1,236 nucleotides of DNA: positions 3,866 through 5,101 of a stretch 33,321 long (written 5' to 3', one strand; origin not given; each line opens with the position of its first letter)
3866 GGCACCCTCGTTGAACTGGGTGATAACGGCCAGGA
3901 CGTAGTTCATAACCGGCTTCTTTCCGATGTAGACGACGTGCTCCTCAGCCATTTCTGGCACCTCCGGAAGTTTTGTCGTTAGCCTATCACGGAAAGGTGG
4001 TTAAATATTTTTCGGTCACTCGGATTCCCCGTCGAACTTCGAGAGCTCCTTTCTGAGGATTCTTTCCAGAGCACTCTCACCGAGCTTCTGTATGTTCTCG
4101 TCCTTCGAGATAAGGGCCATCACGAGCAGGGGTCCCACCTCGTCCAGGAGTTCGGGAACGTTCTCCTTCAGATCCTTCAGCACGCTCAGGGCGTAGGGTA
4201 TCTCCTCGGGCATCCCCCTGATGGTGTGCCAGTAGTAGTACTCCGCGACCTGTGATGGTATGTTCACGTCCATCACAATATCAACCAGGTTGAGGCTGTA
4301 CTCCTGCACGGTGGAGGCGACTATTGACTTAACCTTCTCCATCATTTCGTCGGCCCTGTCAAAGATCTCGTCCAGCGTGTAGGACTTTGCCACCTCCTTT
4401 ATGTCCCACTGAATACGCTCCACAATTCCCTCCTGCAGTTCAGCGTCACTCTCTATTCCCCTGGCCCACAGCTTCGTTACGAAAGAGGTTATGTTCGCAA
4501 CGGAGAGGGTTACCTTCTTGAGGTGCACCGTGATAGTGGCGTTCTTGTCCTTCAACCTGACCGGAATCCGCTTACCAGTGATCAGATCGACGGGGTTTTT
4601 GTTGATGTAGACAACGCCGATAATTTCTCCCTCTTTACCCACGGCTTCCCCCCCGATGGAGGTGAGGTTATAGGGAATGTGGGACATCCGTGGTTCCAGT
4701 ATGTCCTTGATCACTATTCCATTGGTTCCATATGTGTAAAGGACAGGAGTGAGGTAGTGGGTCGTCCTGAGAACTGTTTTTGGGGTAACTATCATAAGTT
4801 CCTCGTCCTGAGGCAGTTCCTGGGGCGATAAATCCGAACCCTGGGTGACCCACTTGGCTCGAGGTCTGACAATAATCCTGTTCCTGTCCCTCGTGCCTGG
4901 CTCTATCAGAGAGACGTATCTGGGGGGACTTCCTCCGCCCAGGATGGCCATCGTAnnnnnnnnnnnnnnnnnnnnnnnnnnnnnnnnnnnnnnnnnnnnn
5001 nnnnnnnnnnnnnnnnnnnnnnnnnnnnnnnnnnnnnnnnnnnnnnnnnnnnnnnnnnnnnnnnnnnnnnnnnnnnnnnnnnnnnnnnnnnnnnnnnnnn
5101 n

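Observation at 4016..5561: Translationally coupled PH-like + SPFH-like two-gene operon at the edge of an AT-rich island, 4 kb from a CRISPR array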

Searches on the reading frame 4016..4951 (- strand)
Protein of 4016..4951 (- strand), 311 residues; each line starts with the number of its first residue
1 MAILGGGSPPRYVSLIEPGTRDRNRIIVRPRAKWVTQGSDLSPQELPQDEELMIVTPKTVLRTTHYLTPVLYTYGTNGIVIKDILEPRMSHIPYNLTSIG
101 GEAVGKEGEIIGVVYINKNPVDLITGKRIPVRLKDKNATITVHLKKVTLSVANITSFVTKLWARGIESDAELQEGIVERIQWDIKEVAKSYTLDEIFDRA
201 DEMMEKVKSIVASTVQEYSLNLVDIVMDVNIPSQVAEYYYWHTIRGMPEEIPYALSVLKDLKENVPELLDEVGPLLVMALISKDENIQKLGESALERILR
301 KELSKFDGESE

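Call 4: search_protein_families(library=pfam, proteins=[window:4016-4951:-], max_evalue=10)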
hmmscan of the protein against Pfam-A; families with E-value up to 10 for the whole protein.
window:4016-4951:- (311 aa): 2 families
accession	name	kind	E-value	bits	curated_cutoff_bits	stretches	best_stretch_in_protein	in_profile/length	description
PF01145.31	Band_7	-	4.7e-08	33.7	23.6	1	147-237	66-153/176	SPFH domain / Band 7 family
PF13421.11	Band_7_1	-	0.011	15.8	24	1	121-237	79-201/211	SPFH domain-Band 7 family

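Call 5: search_protein_families(library=ncbifam, proteins=[window:4016-4951:-], max_evalue=10)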
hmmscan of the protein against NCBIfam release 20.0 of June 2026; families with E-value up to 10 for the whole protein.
window:4016-4951:- (311 aa): 3 families
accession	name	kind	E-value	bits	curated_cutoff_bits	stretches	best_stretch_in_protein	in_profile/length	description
NF053536.1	DarG_fam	subfamily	0.0096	16.1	70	1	181-246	37-99/131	DarG family dialkylresorcinol biosynthesis protein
NF053545.1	flexirubin_DarG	equivalog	0.014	15.6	170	1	181-247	38-101/129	flexirubin biosynthesis protein DarG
NF005569.0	PRK07246.1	equivalog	0.039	12.2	794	1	135-216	443-524/820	bifunctional DnaQ family exonuclease/ATP-dependent helicase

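Call 11: find_homologous_proteins(query=window:4016-4951:-)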
Query window:4016-4951:- (311 aa): 3 proteins with E <= 0.001 among 2042 candidates.
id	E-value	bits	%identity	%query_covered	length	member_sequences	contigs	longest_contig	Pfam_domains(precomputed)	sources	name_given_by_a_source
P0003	3.7e-198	675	100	100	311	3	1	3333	PF01145.32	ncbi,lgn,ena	-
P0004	4.0e-131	455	65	100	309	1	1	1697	PF01145.32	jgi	jgi:hypothetical protein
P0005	3.2e-88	314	47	99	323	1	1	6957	-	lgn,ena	-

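Call 15: find_encoding_contigs(protein=P0005, flank=10000)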
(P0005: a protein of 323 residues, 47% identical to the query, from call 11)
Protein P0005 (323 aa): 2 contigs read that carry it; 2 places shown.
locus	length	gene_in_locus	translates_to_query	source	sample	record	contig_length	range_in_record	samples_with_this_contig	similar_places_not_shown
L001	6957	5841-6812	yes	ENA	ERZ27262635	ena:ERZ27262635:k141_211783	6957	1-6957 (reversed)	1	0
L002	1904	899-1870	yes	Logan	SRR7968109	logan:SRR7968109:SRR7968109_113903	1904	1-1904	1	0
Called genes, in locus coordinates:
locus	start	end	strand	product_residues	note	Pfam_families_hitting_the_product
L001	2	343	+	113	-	?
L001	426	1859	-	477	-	PF00224:PK, PF02887:PK_C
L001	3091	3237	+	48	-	-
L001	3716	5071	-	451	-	PF00206:Lyase_1, PF08328:ASL_C (weak), PF10397:ADSL_C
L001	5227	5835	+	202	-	-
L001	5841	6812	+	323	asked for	-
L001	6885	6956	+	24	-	?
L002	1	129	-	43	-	?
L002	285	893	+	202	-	-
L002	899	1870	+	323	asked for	-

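Call 16: find_encoding_contigs(protein=P0004, flank=10000)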
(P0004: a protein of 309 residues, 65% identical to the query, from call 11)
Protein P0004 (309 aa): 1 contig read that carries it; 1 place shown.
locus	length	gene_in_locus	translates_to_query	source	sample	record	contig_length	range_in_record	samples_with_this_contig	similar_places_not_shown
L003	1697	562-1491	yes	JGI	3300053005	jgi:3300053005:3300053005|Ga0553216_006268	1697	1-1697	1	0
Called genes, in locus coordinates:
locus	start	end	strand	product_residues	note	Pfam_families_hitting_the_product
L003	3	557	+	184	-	?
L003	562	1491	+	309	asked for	PF01145:Band_7 (weak)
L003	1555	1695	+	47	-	?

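Call 20: find_related_loci(query=A2, collection=genome_contigs, flank=10000)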
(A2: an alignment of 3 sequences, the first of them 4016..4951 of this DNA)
Query A2 (311 aa) in genome_contigs; peptide patterns used: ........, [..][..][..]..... (x = any residue, [..] = any of these).
99 stretches matched a pattern, but none encodes a relative of the query by tblastn (E <= 1e-3).

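Call 27: predict_structure(alignment_id=A2)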
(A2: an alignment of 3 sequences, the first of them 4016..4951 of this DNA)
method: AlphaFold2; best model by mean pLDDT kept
length: 311 residues; sequences in the alignment: 3
mean_pLDDT: 62.1   pTM: 0.54
mean pLDDT of the five models: 62.1, 58.3, 55.2, 55.2, 40.1
residues with pLDDT >= 90: 35; 70-90: 79; 50-70: 111; < 50: 86
segments of 3 or more residues with pLDDT < 50: 4-58, 97-108, 241-247, 305-311
pLDDT, mean of each block of 10 residues (from residue 1): 36 29 29 26 31 43 60 59 64 49 41 67 84 79 88 80 70 86 90 81 90 92 88 58 48 59 69 63 59 61 48 32
secondary structure, 60 per line:
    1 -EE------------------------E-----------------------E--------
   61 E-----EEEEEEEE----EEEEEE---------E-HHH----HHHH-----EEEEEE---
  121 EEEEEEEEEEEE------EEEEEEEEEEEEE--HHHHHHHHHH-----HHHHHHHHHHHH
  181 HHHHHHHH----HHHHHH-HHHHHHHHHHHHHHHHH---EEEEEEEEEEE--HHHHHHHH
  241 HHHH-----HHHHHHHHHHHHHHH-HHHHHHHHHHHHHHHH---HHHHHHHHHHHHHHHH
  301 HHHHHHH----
elements in order: E67-74 E79-84 H103-106 E112-117 E121-132 E139-151 H154-163 H169-188 H193-198 H200-216 E220-230 H233-244 H250-264 H266-281 H285-307

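Call 29: search_protein_families(library=padloc, proteins=[window:4016-4951:-], max_evalue=1)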
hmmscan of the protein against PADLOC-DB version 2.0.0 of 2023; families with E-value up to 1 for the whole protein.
window:4016-4951:- (311 aa): 0 families

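Call 30: search_protein_families(library=phrogs, proteins=[window:4016-4951:-], max_evalue=1)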
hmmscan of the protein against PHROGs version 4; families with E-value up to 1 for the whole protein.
window:4016-4951:- (311 aa): 3 families
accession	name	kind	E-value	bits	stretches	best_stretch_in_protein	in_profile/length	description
phrog_200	-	other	0.046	13.8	1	179-236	204-263/379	lipoprotein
phrog_12402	-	unknown function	0.055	14.2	1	154-238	84-166/280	-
phrog_4876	-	unknown function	0.29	11.8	1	105-207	21-130/226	-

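Call 31: fold_search(model_id=the predicted structure, library=pdb)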
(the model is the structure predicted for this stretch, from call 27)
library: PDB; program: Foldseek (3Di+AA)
matches with E <= 10: 263; with E <= 0.001: 33
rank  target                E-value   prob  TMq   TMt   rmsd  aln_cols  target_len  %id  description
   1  9oh9_A                3.3e-07  1.00  0.37  0.43  11.1       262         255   14  Human Stomatin Complex in Native Membrane Vesicles (released 2025-08-13)
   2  9z7u_B                3.7e-07  1.00  0.42  0.46   9.1       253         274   13  Human Stomatin - C8 Symmetry (released 2026-02-25)
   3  9z7u_C                4.7e-07  1.00  0.41  0.46  10.0       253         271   14  Human Stomatin - C8 Symmetry (released 2026-02-25)
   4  9oh9_B                5.6e-07  1.00  0.39  0.45   9.7       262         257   13  Human Stomatin Complex in Native Membrane Vesicles (released 2025-08-13)
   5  8rrh_B                5.6e-07  1.00  0.41  0.43  16.4       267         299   12  The human prohibitin complex (released 2024-12-18)
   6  9cz2_XA               8.9e-07  1.00  0.37  0.40  20.1       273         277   15  Cryo-EM structure of a nautilus-like HflK/C assembly in complex with FtsH AAA protease (released 2024-11-13)
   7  7vhq_G                9.4e-07  1.00  0.39  0.40  26.9       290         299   13  Structural insights into the membrane microdomain organization by SPFH family proteins (released 2022-01-19)
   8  9o9z_A                1.1e-06  1.00  0.43  0.53  14.9       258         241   10  The human PHB1/2 complex (closed) (released 2025-10-22)
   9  7vhq_E                1.6e-06  1.00  0.40  0.45  21.5       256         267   14  Structural insights into the membrane microdomain organization by SPFH family proteins (released 2022-01-19)
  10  9o9z_a                8.1e-06  1.00  0.40  0.46  14.8       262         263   12  The human PHB1/2 complex (closed) (released 2025-10-22)
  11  7wi3_A                8.1e-06  1.00  0.40  0.42  28.3       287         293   12  Cryo-EM structure of E.Coli FtsH-HflkC AAA protease complex (released 2022-06-01)
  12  8rrh_A                1.0e-05  1.00  0.42  0.48  16.1       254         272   10  The human prohibitin complex (released 2024-12-18)
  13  9paw_XA               1.2e-05  1.00  0.35  0.41  22.7       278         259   14  Cryo-EM structure of the engineered HflK/C variant stabilized in the closed conformation via disulfide bond crosslink (released 2026-03-04)
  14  9vvj_A                2.5e-05  1.00  0.38  0.39  25.5       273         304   11  Cryo-EM structure of the erlin1/2 complex purified using DDM and GDN (released 2026-03-25)
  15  9zd2_E                2.6e-05  1.00  0.37  0.56   4.5       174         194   14  C1 local refinement of aquaporin 1 bound to endogenous human stomatin (released 2026-02-25)
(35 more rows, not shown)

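Call 55: search_protein_families(library=pfam, proteins=[P0005, P0004], max_evalue=1)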
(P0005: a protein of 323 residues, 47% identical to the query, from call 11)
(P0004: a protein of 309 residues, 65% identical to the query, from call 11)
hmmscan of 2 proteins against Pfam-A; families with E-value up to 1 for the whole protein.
P0005 (323 aa): 2 families
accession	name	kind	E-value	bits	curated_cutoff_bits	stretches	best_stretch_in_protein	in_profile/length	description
PF05389.17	MecA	-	0.089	12.8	22.5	1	196-250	26-80/221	Negative regulator of genetic competence (MecA)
PF01145.31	Band_7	-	0.09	13.3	23.6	1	152-231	67-142/176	SPFH domain / Band 7 family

P0004 (309 aa): 3 families
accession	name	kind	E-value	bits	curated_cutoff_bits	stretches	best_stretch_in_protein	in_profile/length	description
PF01145.31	Band_7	-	1e-06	29.3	23.6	1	145-231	66-149/176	SPFH domain / Band 7 family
PF17603.7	DUF5499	-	0.078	14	27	0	155-198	37-80/97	Family of unknown function (DUF5499)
PF09172.16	Vit_open_b-sht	-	0.17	11.6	23.7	1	124-195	34-123/303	Vitellinogen, open beta-sheet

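Call 68: search_solved_structures(query=A6, max_evalue=1, show_alignments=1)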
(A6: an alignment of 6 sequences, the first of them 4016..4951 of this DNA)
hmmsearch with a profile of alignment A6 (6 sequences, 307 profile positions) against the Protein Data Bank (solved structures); distinct sequences matched with E-value up to 1: 5.
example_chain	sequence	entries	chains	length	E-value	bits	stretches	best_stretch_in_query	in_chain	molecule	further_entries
7dgy_A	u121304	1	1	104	0.38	13.3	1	149-222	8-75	de novo designed protein H4C2R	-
2gtg_A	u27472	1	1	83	0.63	12.6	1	168-226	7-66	Proactivator polypeptide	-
1m12_A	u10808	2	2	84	0.7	12.4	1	169-226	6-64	SAPOSIN C | Proactivator polypeptide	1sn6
2z9a_A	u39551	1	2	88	0.73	12.3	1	168-226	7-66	Proactivator polypeptide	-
2qyp_A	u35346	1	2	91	0.8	12.2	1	168-226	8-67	Proactivator polypeptide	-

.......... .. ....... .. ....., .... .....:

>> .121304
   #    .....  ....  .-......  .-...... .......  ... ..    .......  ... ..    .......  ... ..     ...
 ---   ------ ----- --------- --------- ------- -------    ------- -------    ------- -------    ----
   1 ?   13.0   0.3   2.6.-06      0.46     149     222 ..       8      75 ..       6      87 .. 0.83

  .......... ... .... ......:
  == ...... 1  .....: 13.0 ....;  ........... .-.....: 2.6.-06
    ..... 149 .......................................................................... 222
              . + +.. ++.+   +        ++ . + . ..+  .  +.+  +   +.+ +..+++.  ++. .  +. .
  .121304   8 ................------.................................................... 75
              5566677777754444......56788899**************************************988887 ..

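Call 83: fold_search(model_id=the predicted structure, library=viral)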
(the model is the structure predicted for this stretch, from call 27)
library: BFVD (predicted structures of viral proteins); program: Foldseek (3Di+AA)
matches with E <= 10: 132; with E <= 0.001: 16
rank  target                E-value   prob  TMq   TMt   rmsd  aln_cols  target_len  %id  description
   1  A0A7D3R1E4            5.3e-08  1.00  0.39  0.32  22.9       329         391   11  Regulator of protease activity HflC [Fadolivirus FV1/VV64]
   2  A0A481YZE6            6.0e-08  1.00  0.44  0.46  17.1       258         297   14  Band 7 domain-containing protein [Marseillevirus LCMAC202]
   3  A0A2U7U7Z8            1.1e-07  1.00  0.42  0.39  21.3       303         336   12  SPFH domain containing protein [Pandoravirus quercus]
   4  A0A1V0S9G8            1.8e-07  1.00  0.43  0.33   4.3       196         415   14  Band 7 domain-containing protein [Catovirus CTV1]
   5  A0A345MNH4            2.7e-07  1.00  0.40  0.39  18.0       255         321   14  (no name in the UniProt tables at hand)
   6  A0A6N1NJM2            5.5e-07  1.00  0.41  0.48  13.3       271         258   15  Band 7 domain-containing protein [Tupanvirus soda lake]
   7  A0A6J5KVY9            1.1e-06  1.00  0.42  0.45  19.8       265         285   12  Band 7 domain containing protein [uncultured Caudovirales phage]
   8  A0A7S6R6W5            1.7e-06  1.00  0.42  0.46  21.9       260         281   13  SPFH-domain membrane protein [Rhizobium phage Pasto]
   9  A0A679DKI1            4.7e-06  1.00  0.43  0.29  21.1       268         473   10  (no name in the UniProt tables at hand)
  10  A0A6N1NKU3            5.0e-06  1.00  0.45  0.45  21.2       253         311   11  Band 7 domain-containing protein [Tupanvirus deep ocean]
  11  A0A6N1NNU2            8.0e-06  1.00  0.42  0.42  21.7       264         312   12  Band 7 domain-containing protein [Tupanvirus deep ocean]
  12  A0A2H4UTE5            1.4e-05  1.00  0.39  0.37   6.5       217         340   11  Band 7 domain-containing protein [Bodo saltans virus]
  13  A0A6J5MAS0            8.2e-05  1.00  0.40  0.45  11.7       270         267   12  Band 7 domain containing protein [uncultured Caudovirales phage]
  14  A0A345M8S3            9.3e-05  1.00  0.40  0.43  11.7       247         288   12  Band-7-like membrane protein [Streptomyces phage StarPlatinum]
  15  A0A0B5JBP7            3.0e-04  1.00  0.34  0.74   3.8       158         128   16  Lipid raft-associated protein [Pandoravirus inopinatum]
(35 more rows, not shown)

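Call 91: search_dna_similar(query=window:4016-4951:-, collection=plasmids, mode=protein, max_evalue=0.001, max_rows=10)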
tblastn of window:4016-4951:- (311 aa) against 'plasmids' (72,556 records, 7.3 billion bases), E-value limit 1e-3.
No match.

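Call 93: search_dna_similar(query=window:4016-4951:-, collection=phages, mode=protein, max_evalue=0.001, max_rows=10)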
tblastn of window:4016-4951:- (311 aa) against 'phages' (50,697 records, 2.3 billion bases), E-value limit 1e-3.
No match.

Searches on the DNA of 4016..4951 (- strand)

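Call 85: search_rna_families(sources=[L001, L084, L085, L088, L089, L003], threshold=gathering)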
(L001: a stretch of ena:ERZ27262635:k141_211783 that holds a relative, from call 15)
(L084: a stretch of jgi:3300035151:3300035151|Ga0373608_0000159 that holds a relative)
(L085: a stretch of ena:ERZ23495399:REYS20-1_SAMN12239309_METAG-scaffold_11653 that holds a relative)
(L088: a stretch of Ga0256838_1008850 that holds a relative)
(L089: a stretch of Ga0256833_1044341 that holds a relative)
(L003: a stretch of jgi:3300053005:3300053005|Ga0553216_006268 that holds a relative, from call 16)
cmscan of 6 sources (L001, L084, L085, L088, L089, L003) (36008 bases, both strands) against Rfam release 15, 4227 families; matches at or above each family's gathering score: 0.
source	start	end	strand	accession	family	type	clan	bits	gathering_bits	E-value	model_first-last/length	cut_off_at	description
